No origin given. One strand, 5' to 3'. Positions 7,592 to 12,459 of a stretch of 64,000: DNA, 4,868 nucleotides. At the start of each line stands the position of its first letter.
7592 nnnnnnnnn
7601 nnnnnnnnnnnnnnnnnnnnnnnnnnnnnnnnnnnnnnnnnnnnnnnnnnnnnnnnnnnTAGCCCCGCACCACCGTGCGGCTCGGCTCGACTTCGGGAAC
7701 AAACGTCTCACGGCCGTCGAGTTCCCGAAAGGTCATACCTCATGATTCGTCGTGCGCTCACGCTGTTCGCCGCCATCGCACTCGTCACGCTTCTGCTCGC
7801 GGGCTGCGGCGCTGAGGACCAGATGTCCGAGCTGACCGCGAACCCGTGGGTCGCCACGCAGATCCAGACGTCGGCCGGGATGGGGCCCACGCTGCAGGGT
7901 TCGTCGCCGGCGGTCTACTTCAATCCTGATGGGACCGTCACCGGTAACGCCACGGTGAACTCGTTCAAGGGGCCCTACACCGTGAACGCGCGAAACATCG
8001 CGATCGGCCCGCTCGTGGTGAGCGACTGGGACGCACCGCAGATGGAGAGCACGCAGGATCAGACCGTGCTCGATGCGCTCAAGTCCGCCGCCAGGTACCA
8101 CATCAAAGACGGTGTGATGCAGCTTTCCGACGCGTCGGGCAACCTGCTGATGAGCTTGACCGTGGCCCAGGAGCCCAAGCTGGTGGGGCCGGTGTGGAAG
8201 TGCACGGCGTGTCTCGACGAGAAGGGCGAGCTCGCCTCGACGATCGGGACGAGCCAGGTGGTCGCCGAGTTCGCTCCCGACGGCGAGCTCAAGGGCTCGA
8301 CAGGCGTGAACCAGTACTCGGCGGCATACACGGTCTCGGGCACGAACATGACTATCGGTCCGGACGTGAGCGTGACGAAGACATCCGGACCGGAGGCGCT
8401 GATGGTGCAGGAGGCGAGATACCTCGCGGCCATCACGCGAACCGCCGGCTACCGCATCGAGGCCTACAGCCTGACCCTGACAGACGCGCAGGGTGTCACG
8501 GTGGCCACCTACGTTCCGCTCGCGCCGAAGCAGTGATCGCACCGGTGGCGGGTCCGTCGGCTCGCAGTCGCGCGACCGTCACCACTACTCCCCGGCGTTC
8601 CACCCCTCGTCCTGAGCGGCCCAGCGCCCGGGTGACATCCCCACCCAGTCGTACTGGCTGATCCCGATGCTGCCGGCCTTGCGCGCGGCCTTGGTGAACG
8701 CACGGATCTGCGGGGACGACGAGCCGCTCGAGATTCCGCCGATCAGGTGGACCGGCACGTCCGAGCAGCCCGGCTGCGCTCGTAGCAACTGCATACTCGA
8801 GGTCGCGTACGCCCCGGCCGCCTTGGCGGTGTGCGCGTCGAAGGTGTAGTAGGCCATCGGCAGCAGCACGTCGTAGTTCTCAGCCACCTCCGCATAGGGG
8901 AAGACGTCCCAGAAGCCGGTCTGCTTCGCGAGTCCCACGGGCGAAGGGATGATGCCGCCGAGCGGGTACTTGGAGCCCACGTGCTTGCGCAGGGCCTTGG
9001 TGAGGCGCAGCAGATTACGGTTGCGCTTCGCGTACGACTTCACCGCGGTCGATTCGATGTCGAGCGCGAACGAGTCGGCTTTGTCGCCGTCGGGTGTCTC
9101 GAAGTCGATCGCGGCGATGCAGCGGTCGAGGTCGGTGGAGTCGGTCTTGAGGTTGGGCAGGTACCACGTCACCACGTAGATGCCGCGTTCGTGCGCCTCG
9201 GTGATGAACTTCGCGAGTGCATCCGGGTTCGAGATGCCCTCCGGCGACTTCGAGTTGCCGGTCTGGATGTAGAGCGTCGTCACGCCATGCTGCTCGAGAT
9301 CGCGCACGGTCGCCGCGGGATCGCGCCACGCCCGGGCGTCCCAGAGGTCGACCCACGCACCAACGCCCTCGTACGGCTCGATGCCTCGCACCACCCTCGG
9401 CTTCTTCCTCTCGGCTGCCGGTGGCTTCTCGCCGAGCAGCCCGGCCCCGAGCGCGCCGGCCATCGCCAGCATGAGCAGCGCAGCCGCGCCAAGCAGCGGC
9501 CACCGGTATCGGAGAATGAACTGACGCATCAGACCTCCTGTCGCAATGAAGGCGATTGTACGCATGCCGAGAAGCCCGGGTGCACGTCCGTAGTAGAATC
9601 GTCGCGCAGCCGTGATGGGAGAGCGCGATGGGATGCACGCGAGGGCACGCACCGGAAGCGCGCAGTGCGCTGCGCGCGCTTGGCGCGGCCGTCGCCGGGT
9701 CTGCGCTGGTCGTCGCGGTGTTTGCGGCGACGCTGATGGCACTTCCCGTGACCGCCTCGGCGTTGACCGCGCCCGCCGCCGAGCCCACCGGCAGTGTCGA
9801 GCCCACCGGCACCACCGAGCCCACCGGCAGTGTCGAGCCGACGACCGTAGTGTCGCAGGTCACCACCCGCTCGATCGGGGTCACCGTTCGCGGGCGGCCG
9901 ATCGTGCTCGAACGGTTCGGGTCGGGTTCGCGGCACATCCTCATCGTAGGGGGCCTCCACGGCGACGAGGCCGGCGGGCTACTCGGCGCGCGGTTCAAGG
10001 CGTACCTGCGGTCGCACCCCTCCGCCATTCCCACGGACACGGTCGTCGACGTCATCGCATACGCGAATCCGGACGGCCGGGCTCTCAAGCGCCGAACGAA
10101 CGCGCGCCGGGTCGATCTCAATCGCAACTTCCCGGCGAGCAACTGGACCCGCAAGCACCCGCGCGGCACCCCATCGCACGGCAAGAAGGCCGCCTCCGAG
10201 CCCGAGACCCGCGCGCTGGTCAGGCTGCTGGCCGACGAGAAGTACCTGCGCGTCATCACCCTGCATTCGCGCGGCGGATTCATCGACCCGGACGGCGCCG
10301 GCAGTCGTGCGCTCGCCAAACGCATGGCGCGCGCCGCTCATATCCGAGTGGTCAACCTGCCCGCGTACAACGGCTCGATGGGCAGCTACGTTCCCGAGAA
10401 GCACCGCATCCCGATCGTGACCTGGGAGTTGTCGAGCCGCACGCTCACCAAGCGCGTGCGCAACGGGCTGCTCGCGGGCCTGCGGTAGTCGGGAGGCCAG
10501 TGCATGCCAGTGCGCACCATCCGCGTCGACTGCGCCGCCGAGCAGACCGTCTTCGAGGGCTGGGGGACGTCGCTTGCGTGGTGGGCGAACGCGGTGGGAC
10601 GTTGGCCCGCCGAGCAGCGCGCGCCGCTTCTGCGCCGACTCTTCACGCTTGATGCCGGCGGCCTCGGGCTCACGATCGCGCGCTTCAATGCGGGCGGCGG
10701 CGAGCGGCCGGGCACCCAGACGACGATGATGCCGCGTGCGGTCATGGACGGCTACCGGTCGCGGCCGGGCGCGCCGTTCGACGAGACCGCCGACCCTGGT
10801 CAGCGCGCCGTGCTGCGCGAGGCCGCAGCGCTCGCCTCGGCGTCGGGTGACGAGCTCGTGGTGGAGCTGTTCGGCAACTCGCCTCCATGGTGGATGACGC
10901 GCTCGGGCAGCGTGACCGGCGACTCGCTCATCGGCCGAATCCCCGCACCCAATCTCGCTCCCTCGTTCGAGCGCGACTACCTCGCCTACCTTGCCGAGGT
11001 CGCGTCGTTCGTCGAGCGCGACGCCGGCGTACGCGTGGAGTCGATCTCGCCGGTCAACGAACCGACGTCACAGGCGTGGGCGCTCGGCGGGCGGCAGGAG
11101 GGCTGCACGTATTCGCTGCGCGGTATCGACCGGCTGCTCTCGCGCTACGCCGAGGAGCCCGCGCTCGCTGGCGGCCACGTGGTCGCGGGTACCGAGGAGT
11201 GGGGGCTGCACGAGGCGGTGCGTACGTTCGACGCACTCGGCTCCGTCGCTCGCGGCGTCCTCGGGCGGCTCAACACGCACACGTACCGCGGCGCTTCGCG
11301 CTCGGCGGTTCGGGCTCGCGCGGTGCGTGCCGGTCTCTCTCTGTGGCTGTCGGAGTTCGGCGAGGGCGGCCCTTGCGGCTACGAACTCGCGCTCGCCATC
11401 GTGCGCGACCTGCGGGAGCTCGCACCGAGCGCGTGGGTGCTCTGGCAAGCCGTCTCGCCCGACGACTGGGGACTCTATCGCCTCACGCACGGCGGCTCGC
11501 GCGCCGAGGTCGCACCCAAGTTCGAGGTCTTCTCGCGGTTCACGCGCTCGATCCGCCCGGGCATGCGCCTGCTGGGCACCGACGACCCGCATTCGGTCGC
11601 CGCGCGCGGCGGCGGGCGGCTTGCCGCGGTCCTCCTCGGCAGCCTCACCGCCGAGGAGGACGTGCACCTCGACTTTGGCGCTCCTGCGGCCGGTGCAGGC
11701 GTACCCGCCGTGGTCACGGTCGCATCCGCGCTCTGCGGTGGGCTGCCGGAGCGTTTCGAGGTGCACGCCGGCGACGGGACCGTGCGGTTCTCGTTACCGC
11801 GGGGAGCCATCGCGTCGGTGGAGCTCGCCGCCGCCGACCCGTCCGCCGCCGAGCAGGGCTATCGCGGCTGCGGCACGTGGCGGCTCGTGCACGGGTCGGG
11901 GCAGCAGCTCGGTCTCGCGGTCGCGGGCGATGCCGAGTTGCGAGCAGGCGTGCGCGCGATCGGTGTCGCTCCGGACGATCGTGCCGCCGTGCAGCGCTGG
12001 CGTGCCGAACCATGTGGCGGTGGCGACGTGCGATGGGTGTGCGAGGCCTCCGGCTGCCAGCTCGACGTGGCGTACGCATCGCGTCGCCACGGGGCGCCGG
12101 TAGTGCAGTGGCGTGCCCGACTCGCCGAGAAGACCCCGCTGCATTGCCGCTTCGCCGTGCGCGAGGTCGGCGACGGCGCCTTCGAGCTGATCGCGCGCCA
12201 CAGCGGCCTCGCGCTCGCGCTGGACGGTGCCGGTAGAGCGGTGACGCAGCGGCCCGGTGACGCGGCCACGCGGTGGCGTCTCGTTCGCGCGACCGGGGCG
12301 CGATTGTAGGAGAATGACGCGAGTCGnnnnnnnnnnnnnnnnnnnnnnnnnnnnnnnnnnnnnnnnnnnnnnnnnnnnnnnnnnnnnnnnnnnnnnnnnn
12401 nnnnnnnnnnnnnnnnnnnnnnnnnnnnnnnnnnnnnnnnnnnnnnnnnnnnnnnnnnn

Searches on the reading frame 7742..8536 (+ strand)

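Call 44: search_protein_families(library=pfam, proteins=[window:7742-8536:+], max_evalue=0.01)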
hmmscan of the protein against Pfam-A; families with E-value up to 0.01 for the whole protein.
window:7742-8536:+ (264 aa): 2 families
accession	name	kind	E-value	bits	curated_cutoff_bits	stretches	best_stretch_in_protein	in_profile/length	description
PF03724.22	META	-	1.2e-31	109.4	24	2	152-256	9-107/109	META domain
PF18692.7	DUF5640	-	0.0016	18.7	28.5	0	59-99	18-56/85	Family of unknown function (DUF5640)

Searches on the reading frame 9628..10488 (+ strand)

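Call 9: search_protein_families(library=pfam, proteins=[window:9628-10488:+], max_evalue=0.001)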
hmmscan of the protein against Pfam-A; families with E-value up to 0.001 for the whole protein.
window:9628-10488:+ (286 aa): 3 families
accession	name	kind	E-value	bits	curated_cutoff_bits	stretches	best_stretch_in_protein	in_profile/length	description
PF00246.29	Peptidase_M14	-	1.7e-16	61.1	21.6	1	77-216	15-185/286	Zinc carboxypeptidase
PF10994.13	DUF2817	-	7e-07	29.5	23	1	101-202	51-139/341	Protein of unknown function (DUF2817)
PF24827.1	AstE_AspA_cat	-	4.1e-05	23.6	25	1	103-174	4-70/192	Succinylglutamate desuccinylase/Aspartoacylase catalytic domain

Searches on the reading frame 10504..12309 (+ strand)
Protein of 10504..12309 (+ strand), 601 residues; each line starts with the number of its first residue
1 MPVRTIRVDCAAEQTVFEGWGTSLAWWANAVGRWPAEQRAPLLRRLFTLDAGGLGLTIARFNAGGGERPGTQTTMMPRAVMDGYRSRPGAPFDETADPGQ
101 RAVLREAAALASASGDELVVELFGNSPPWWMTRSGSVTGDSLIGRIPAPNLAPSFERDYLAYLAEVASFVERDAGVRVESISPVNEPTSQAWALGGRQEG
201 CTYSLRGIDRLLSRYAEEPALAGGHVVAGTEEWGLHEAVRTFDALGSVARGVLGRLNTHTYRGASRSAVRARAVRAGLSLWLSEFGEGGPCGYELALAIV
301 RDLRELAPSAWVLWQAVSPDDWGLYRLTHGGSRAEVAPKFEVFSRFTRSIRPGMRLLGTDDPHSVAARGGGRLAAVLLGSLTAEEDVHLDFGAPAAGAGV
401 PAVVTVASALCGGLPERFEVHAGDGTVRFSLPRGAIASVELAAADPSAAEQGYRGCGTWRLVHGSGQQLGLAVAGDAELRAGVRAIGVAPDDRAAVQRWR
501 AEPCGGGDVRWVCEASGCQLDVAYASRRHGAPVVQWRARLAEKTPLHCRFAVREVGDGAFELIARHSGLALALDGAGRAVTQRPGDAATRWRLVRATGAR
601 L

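Call 9: search_protein_families(library=pfam, proteins=[window:10504-12309:+], max_evalue=0.001)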
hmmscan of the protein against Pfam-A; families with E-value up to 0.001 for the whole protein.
window:10504-12309:+ (601 aa): 2 families
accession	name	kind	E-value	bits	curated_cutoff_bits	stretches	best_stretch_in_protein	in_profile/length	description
PF14587.12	Glyco_hydr_30_2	-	2.4e-13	50.6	27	1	5-210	3-204/364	O-Glycosyl hydrolase family 30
PF14200.12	RicinB_lectin_2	-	1.6e-11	45.2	25.6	1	458-536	14-89/89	Ricin-type beta-trefoil lectin domain-like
